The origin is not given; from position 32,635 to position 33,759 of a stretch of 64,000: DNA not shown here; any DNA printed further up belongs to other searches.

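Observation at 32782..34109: Truncated, motif-eroded glyQ-glyS pair in the ancestral recO-glyQ-glyS position, next to a complete alpha2-type GlyRS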

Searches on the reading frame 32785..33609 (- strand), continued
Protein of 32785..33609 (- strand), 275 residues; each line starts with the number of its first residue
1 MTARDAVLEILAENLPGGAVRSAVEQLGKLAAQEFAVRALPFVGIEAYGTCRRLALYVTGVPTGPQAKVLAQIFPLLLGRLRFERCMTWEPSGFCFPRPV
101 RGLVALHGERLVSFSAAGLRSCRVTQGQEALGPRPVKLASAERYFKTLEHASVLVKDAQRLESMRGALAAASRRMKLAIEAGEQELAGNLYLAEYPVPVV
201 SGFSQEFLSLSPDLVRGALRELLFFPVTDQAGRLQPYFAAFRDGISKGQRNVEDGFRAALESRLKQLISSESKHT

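Call 60: search_protein_families(library=pfam, proteins=[L074:195-1046:+, L074:1036-2004:+, L074:2088-2363:+, L074:2679-3776:+, L074:3712-5442:-, L074:1-195:+], max_evalue=0.01)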
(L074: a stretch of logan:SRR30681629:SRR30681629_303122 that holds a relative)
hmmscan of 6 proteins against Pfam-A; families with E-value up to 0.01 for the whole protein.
L074:195-1046:+ (284 aa): 1 family
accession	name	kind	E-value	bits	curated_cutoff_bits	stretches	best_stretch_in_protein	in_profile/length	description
PF02091.20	tRNA-synt_2e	-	6e-90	301.7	27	1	3-279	1-277/278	Glycyl-tRNA synthetase alpha subunit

L074:1036-2004:+ (323 aa): 1 family
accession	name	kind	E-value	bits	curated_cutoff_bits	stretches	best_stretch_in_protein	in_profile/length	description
PF02092.22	tRNA_synt_2f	-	8.9e-48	163.9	29.2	2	78-304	124-354/536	Glycyl-tRNA synthetase beta subunit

L074:2088-2363:+ (92 aa): 1 family
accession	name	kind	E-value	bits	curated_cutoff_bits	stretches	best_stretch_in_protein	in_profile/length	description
PF05402.18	PqqD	-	1.9e-15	57.4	23.4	1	23-89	1-67/67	Coenzyme PQQ synthesis protein D (PqqD)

L074:2679-3776:+ (366 aa): 3 families
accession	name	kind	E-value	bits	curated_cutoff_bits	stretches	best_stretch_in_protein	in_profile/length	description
PF01564.23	Spermine_synth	-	2.6e-25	89.5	22.9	1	30-206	1-171/186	Spermine/spermidine synthase domain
PF08242.18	Methyltransf_12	-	0.00017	22.7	30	1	56-131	1-71/98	Methyltransferase domain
PF13649.12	Methyltransf_25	-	0.0012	19.9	27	1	56-132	2-71/97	Methyltransferase domain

L074:3712-5442:- (577 aa): 2 families
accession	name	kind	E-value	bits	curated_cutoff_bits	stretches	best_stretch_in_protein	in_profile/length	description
PF16861.10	Carbam_trans_C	-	3.5e-56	189.8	27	1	387-556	1-168/170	Carbamoyltransferase C-terminus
PF02543.21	Carbam_trans_N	-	3.2e-25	89.7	24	1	85-328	124-345/346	Carbamoyltransferase N-terminus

L074:1-195:+ (65 aa): 0 families

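Call 62: search_protein_representatives(alignment_id=A4)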
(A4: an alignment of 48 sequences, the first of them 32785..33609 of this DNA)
Query: 48 sequences, 270 profile positions. Proteins with E-value up to 0.001 (for the whole library): 7105; up to 1e-10: 4360; up to 1e-30: 1222. The best 150 are listed.
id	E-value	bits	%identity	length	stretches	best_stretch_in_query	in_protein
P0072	7.2e-134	461.6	-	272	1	3-266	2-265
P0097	5.6e-88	311.2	-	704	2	63-267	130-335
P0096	1.9e-85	302.9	-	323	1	3-267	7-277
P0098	4.7e-82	291.7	-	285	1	1-268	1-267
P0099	2.1e-77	276.5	-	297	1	1-267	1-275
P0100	3.4e-77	275.8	-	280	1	3-266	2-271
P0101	4.6e-77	275.4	-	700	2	66-267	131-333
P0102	5.7e-73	261.9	-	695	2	57-267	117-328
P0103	1.0e-68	248.0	-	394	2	44-267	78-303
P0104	4.9e-67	242.5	-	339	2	18-267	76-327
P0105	7.5e-66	238.6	-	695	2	47-266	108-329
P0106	1.1e-63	231.4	-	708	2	58-267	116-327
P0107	1.6e-63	231.0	-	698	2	61-267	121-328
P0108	2.4e-63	230.4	-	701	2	34-267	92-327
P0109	1.3e-62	228.0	-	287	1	1-267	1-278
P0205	3.6e-46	174.1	-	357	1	6-266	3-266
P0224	2.4e-45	171.3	-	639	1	4-266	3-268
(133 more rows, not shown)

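Call 64: find_encoding_contigs(protein=P0098, flank=6000, max_places=2)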
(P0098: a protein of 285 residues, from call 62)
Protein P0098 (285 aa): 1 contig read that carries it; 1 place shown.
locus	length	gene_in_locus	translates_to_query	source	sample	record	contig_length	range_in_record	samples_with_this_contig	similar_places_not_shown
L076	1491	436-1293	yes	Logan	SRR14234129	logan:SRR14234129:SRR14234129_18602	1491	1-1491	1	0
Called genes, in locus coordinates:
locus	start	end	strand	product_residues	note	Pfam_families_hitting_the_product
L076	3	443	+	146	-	?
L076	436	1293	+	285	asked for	PF02092:tRNA_synt_2f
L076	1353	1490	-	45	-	?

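Call 65: find_encoding_contigs(protein=P0109, flank=6000, max_places=2)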
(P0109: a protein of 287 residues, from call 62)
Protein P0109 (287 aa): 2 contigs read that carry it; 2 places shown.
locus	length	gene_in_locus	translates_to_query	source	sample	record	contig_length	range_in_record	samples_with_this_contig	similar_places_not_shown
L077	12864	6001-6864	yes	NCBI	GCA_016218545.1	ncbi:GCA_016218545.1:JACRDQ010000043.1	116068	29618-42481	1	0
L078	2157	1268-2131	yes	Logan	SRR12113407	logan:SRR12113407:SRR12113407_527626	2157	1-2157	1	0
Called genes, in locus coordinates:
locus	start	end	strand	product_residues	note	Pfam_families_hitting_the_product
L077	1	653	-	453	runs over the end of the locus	PF10396:TrmE_N, PF12631:MnmE_helical, PF00350:Dynamin_N (faint), PF01926:MMR_HSR1, PF02421:FeoB_N (weak)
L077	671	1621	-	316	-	PF14804:Jag_N, PF01424:R3H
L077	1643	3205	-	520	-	PF14849:YidC_periplas, PF02096:60KD_IMP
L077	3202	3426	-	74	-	PF01809:YidD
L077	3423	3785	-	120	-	PF00825:Ribonuclease_P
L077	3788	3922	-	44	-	PF00468:Ribosomal_L34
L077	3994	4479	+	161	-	-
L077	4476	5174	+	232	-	PF11967:RecO_N, PF02565:RecO_C (weak)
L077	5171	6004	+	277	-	PF02091:tRNA-synt_2e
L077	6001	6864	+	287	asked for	PF02092:tRNA_synt_2f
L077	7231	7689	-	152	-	-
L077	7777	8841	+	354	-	-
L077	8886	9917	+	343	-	-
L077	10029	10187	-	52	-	PF19451:DUF5989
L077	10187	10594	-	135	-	-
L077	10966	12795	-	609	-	PF02543:Carbam_trans_N, PF16861:Carbam_trans_C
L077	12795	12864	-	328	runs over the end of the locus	-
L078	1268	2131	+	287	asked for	PF02092:tRNA_synt_2f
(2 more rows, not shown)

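Call 69: list_cluster_members(proteins=[P0109, P0098, P0099, P0100, P0096, P0094, P0205, P0224])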
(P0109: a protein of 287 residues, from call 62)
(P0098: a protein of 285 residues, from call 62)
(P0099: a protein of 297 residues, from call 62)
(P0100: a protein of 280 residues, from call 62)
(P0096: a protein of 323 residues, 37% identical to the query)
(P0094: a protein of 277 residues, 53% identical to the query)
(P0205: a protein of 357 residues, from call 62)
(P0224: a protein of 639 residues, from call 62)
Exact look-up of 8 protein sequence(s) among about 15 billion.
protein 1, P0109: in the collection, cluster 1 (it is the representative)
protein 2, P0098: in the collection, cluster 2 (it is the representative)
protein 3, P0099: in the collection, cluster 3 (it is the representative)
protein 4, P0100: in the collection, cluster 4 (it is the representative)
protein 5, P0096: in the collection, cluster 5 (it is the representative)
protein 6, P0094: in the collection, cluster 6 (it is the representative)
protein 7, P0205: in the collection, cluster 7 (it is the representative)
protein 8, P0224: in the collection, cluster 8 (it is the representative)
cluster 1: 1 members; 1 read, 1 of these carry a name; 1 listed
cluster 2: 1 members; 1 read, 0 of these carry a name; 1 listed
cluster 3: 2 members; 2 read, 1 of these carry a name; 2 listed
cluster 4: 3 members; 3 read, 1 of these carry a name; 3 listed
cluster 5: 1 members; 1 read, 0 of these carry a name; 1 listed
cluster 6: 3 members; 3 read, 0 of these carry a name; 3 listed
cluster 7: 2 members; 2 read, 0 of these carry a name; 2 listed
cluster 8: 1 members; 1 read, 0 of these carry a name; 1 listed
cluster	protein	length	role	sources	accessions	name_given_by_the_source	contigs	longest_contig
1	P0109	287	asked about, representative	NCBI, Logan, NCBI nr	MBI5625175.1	MAG: glycine--tRNA ligase subunit beta [Elusimicrobia bacterium] | glycine--tRNA ligase subunit beta [Elusimicrobiota bacterium]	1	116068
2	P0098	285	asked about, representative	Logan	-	-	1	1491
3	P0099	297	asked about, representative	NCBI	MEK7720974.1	MAG: glycine--tRNA ligase subunit beta, partial [Elusimicrobiota bacterium]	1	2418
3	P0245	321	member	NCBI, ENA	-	-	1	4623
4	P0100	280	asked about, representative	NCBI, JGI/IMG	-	-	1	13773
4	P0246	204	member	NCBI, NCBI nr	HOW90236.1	MAG TPA: glycine--tRNA ligase subunit beta, partial [Elusimicrobiales bacterium] | glycine--tRNA ligase subunit beta [Elusimicrobiales bacterium]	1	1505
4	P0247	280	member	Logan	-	-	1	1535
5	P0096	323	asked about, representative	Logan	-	-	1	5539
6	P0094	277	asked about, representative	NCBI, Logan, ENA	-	-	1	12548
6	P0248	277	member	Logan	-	-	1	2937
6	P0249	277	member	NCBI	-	-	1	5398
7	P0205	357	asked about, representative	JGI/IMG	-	-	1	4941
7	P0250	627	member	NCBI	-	-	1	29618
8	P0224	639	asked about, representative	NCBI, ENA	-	-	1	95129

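Call 72: find_encoding_contigs(protein=P0100, flank=7000, max_places=2)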
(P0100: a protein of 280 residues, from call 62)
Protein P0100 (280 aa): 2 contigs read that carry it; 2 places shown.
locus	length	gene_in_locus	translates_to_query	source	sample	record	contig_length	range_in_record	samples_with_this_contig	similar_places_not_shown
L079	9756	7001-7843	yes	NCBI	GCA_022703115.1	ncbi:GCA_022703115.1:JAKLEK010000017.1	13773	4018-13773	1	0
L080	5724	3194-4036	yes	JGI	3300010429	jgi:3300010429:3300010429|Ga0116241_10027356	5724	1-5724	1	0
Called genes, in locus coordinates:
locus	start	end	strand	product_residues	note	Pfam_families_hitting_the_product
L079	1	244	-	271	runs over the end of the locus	-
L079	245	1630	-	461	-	PF10396:TrmE_N, PF12631:MnmE_helical, PF01926:MMR_HSR1, PF02421:FeoB_N (weak)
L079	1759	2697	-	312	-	PF14804:Jag_N, PF01424:R3H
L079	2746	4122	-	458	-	PF14849:YidC_periplas, PF02096:60KD_IMP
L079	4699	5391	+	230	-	-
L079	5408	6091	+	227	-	PF11967:RecO_N, PF02565:RecO_C (faint)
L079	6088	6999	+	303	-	PF02091:tRNA-synt_2e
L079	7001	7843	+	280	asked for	PF02092:tRNA_synt_2f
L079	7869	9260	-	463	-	PF01103:Omp85 (weak)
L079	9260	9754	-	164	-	?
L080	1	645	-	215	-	?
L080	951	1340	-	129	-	PF00825:Ribonuclease_P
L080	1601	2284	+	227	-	PF11967:RecO_N, PF02565:RecO_C (faint)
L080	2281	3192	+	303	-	PF02091:tRNA-synt_2e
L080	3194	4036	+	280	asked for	PF02092:tRNA_synt_2f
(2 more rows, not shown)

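Call 73: find_encoding_contigs(protein=P0245, flank=5000, max_places=2)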
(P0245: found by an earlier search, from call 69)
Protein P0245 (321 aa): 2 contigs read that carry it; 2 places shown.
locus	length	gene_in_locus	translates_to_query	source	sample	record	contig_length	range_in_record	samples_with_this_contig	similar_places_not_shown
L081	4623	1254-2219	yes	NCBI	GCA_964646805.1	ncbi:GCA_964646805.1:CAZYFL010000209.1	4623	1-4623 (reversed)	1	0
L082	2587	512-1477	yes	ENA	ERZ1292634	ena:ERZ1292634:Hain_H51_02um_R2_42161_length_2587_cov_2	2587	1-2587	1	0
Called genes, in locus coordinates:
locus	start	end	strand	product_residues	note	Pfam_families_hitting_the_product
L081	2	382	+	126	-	?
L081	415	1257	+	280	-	PF02091:tRNA-synt_2e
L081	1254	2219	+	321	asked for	PF02092:tRNA_synt_2f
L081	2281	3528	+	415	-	PF04055:Radical_SAM (weak)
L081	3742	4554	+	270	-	PF04055:Radical_SAM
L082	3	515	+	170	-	?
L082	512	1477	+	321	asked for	PF02092:tRNA_synt_2f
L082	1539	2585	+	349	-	?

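Call 77: search_protein_families(library=ncbifam, proteins=[L081:2-379:+, L081:415-1254:+, L081:1254-2216:+, L081:2281-3525:+, L081:3742-4551:+, L074:2088-2363:+, L074:2679-3776:+, L074:3712-5442:-], max_evalue=0.001)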
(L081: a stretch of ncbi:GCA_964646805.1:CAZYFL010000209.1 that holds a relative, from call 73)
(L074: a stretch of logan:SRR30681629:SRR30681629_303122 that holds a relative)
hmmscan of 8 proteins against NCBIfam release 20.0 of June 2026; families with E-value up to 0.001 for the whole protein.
L081:2-379:+ (126 aa): 1 family
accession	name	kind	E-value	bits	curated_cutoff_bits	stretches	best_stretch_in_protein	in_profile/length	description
NF038073.1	rSAM_STM4011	subfamily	0.00047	19.5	200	1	42-106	198-253/278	STM4011 family radical SAM protein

L081:415-1254:+ (280 aa): 3 families
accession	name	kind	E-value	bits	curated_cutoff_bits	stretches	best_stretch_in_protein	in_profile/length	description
NF006827.1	PRK09348.1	equivalog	1.1e-97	326.7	369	1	2-277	1-276/276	glycine--tRNA ligase subunit alpha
NF011499.0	PRK14908.1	equivalog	1.3e-92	311.8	1244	1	2-278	6-282/998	glycine--tRNA ligase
TIGR00388.1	glyQ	equivalog_domain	2.9e-90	302.5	361.45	1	1-278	1-282/293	glycine--tRNA ligase subunit alpha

L081:1254-2216:+ (321 aa): 2 families
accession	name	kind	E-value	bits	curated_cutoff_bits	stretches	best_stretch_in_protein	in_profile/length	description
TIGR00211.2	glyS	equivalog_domain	1.8e-54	185.4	300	2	70-300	119-355/684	glycine--tRNA ligase subunit beta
NF011499.0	PRK14908.1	equivalog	2.1e-46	158.9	1244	2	69-300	430-668/998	glycine--tRNA ligase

L081:2281-3525:+ (415 aa): 6 families
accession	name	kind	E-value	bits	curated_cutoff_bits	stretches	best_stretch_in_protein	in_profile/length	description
NF038073.1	rSAM_STM4011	subfamily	4e-13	49.3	200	2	125-263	11-150/278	STM4011 family radical SAM protein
TIGR02668.1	moaA_archaeal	equivalog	7.6e-07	28.4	325.25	1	122-201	16-93/303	GTP 3',8-cyclase MoaA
NF001199.0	PRK00164.2-1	equivalog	3.9e-06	26.2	231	1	121-201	17-95/308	GTP 3',8-cyclase MoaA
TIGR02666.1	moaA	equivalog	6.1e-06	25.4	284.05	1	125-201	19-99/336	GTP 3',8-cyclase MoaA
NF038283.1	viperin_w_prok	equivalog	9.7e-06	24.9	180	1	118-200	4-90/281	viperin family antiviral radical SAM protein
TIGR04054.1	rSAM_NirJ1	equivalog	0.00075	18.2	650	0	114-219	34-136/387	putative heme d1 biosynthesis radical SAM protein NirJ1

L081:3742-4551:+ (270 aa): 21 families
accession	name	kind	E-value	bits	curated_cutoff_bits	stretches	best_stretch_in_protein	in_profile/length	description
NF038073.1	rSAM_STM4011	subfamily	2.7e-15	56.4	200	1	7-263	10-253/278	STM4011 family radical SAM protein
NF038283.1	viperin_w_prok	equivalog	3e-12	46.3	180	1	3-107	6-114/281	viperin family antiviral radical SAM protein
TIGR04250.1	SCM_rSAM_ScmE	equivalog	5.2e-11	42.1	400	1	3-95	7-96/358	SynChlorMet cassette radical SAM/SPASM protein ScmE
TIGR04545.1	rSAM_ahbD_hemeb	equivalog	2.3e-09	37.2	500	1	2-101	3-99/339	heme b synthase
TIGR02668.1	moaA_archaeal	equivalog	4.3e-08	32.5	325.25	1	5-88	16-97/303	GTP 3',8-cyclase MoaA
TIGR04055.1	rSAM_NirJ2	equivalog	8.4e-08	32.1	500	0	2-97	3-94/326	putative heme d1 biosynthesis radical SAM protein NirJ2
TIGR04251.1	SCM_rSAM_ScmF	equivalog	5.7e-07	29.2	400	1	7-108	12-114/353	SynChlorMet cassette radical SAM/SPASM protein ScmF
NF050035.1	rSAM_WgK_link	exception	9.2e-07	28.2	650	1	5-96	15-104/367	radical SAM/SPASM peptide maturase WgkB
TIGR04054.1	rSAM_NirJ1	equivalog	1.4e-06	27.2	650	1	2-102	39-136/387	putative heme d1 biosynthesis radical SAM protein NirJ1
NF001199.0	PRK00164.2-1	equivalog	4e-06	26.2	231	1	5-89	18-100/308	GTP 3',8-cyclase MoaA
TIGR04546.1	rSAM_ahbC_deAc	equivalog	5.9e-06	25.3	650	1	2-98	42-135/390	12,18-didecarboxysiroheme deacetylase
TIGR04317.1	W_rSAM_matur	equivalog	1.1e-05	24.8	380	1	4-106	9-109/349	tungsten cofactor oxidoreductase radical SAM maturase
TIGR04347.1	pseudo_SAM_Halo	equivalog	1.7e-05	24.3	525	1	2-96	41-132/390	TIGR04347 family pseudo-SAM/SPASM protein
TIGR02666.1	moaA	equivalog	2.1e-05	23.7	284.05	1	7-90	18-105/336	GTP 3',8-cyclase MoaA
TIGR03962.1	mycofact_rSAM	equivalog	4.4e-05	22.8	265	1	1-105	14-115/339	mycofactocin radical SAM maturase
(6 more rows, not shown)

L074:2088-2363:+ (92 aa): 4 families
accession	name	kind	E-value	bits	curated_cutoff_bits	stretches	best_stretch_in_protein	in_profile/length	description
NF033530.1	lasso_PqqD_Strm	exception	9e-13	48.3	70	1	14-88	3-77/78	lasso peptide biosynthesis PqqD family chaperone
NF033536.1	lasso_PqqD_Bac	exception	5.4e-09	36.1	80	1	20-90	17-87/88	lasso peptide biosynthesis PqqD family chaperone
TIGR04248.1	SCM_PqqD_rel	equivalog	4.2e-05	23.7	100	1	19-88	11-80/84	SynChlorMet cassette protein ScmD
NF050069.2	PqqD_rel_WgkC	exception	6.9e-05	22.8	110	1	14-84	11-81/103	PqqD family peptide maturation chaperone WgkC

L074:2679-3776:+ (366 aa): 5 families
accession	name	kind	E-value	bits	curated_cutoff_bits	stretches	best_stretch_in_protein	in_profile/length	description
NF002956.0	PRK03612.1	equivalog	2.2e-53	181.5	472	1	16-262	268-504/522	polyamine aminopropyltransferase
NF002435.0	PRK01581.1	equivalog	6.6e-33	114.3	537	1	4-254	108-348/374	polyamine aminopropyltransferase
NF002010.0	PRK00811.1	equivalog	4.5e-31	108.1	260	1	14-217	45-241/287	polyamine aminopropyltransferase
TIGR00417.1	speE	equivalog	1.1e-23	83.9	249.55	1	14-217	39-233/271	spermidine synthase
NF037959.1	MFS_SpdSyn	subfamily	4.8e-13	48.7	40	1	34-186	258-404/480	fused MFS/spermidine synthase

L074:3712-5442:- (577 aa): 1 family
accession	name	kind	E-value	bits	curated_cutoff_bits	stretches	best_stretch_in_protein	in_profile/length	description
NF041651.1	nodul_NodU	equivalog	4.3e-42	144.6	1000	1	256-528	271-527/556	nodulation protein NodU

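Call 78: search_protein_families(library=pfam, proteins=[L081:2-379:+, L081:2281-3525:+, L081:3742-4551:+, L079:6088-6996:+, L077:5171-6001:+, L013:7412-8233:+], max_evalue=0.001)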
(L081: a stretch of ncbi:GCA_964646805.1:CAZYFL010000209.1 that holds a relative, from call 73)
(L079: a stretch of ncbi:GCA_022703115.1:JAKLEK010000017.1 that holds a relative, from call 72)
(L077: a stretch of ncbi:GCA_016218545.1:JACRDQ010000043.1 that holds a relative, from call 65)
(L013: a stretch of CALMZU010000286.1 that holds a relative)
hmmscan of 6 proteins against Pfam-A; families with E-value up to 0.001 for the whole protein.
L081:2-379:+ (126 aa): 0 families

L081:2281-3525:+ (415 aa): 1 family
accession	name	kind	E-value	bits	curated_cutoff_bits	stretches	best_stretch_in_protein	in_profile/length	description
PF04055.27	Radical_SAM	-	8.3e-08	33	29.5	1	124-200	5-84/166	Radical SAM superfamily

L081:3742-4551:+ (270 aa): 2 families
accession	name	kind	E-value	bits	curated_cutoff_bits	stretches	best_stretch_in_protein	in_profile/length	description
PF04055.27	Radical_SAM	-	1.2e-10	42.3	29.5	1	6-137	4-150/166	Radical SAM superfamily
PF13353.11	Fer4_12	-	0.00096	19.9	22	0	7-77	13-81/137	4Fe-4S single cluster domain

L079:6088-6996:+ (303 aa): 1 family
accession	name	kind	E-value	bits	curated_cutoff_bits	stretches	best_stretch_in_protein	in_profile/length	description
PF02091.20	tRNA-synt_2e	-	6.5e-84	281.9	27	1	3-276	1-274/278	Glycyl-tRNA synthetase alpha subunit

L077:5171-6001:+ (277 aa): 1 family
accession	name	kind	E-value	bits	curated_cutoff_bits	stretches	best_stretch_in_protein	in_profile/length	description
PF02091.20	tRNA-synt_2e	-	1.7e-88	297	27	1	3-272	1-270/278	Glycyl-tRNA synthetase alpha subunit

L013:7412-8233:+ (274 aa): 1 family
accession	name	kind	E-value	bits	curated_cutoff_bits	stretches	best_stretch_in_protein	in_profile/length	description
PF02091.20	tRNA-synt_2e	-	2.1e-67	227.8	27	1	3-266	1-273/278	Glycyl-tRNA synthetase alpha subunit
